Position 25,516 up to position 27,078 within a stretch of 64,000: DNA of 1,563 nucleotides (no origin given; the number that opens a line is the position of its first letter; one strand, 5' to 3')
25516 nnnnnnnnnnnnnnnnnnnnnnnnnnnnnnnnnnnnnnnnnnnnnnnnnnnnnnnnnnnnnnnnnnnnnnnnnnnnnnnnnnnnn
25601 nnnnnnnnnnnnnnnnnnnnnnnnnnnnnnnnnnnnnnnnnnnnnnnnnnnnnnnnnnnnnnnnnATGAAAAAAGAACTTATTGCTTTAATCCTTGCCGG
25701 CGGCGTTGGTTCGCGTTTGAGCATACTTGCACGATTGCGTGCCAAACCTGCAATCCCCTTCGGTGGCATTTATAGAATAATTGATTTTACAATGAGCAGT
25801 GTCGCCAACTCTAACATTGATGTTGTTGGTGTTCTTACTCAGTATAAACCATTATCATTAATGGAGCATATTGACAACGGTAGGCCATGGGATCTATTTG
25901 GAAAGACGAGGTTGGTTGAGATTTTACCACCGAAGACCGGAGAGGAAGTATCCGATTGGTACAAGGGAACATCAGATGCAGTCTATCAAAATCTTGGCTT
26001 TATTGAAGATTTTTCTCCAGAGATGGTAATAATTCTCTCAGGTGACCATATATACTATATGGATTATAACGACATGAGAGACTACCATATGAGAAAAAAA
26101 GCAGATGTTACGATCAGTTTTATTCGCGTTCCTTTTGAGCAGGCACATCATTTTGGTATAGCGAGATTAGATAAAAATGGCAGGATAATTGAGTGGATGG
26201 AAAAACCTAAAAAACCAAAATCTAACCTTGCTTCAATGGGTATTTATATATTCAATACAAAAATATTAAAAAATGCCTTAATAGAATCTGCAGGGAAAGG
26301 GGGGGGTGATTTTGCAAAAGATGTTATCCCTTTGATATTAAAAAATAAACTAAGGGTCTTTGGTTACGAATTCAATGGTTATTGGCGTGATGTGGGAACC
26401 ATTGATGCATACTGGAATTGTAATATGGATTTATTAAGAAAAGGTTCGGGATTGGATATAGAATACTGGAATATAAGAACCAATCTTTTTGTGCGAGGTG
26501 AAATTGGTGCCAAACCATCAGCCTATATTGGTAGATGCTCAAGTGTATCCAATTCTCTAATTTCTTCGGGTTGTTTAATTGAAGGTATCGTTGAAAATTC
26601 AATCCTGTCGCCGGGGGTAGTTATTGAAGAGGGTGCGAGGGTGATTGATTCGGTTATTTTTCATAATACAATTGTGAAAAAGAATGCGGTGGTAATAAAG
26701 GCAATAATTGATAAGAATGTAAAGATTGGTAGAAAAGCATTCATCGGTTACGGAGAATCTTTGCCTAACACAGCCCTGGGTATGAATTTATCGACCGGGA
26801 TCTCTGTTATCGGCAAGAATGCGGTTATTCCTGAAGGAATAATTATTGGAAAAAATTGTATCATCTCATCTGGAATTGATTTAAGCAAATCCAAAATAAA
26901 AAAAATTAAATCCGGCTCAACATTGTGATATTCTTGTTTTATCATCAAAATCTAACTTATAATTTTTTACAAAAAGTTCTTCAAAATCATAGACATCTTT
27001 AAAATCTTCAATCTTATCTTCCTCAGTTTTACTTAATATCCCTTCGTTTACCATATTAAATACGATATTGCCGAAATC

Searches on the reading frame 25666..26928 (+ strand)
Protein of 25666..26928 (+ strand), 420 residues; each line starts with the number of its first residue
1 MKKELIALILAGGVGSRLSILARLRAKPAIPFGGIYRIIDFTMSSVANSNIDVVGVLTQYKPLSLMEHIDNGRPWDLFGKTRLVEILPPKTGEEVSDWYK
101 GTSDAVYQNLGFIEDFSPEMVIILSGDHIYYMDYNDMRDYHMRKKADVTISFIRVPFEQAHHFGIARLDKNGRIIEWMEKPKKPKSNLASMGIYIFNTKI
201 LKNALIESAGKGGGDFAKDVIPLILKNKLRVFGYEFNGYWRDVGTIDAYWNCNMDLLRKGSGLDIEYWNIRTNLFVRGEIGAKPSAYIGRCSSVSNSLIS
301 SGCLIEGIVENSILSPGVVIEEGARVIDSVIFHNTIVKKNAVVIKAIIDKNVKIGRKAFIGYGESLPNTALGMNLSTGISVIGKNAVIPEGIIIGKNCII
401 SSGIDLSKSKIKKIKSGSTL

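Call 58: search_protein_families(library=pfam, proteins=[window:25666-26928:+], max_evalue=0.01)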
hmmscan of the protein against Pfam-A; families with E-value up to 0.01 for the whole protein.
window:25666-26928:+ (420 aa): 7 families
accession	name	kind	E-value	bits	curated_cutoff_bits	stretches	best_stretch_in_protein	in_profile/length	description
PF00483.29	NTP_transferase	-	3.4e-57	194.3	21.2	1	7-257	2-243/245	Nucleotidyl transferase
PF24894.1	Hexapep_GlmU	-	5.4e-17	62.2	23.3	1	289-363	11-86/104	GlmU-like, C-terminal hexapeptide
PF25084.1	LbH_EIF2B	-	8.6e-10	39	54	2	286-358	28-103/105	EIF2B subunit epsilon LbH domain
PF25247.1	LbH_GLGC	-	4.8e-09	36.7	27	1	337-393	76-135/135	GLGC left-handed parallel beta-helix domain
PF00132.30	Hexapep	-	3.8e-06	26.8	27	1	381-403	9-31/36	Bacterial transferase hexapeptide (six repeats)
PF14602.12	Hexapep_2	-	6.4e-05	23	27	1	381-404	9-30/34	Hexapeptide repeat of succinyl-transferase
PF07959.18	Fucose_pyrophosphorylase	-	0.0016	17.9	34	0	318-360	281-321/418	Fucose pyrophosphorylase domain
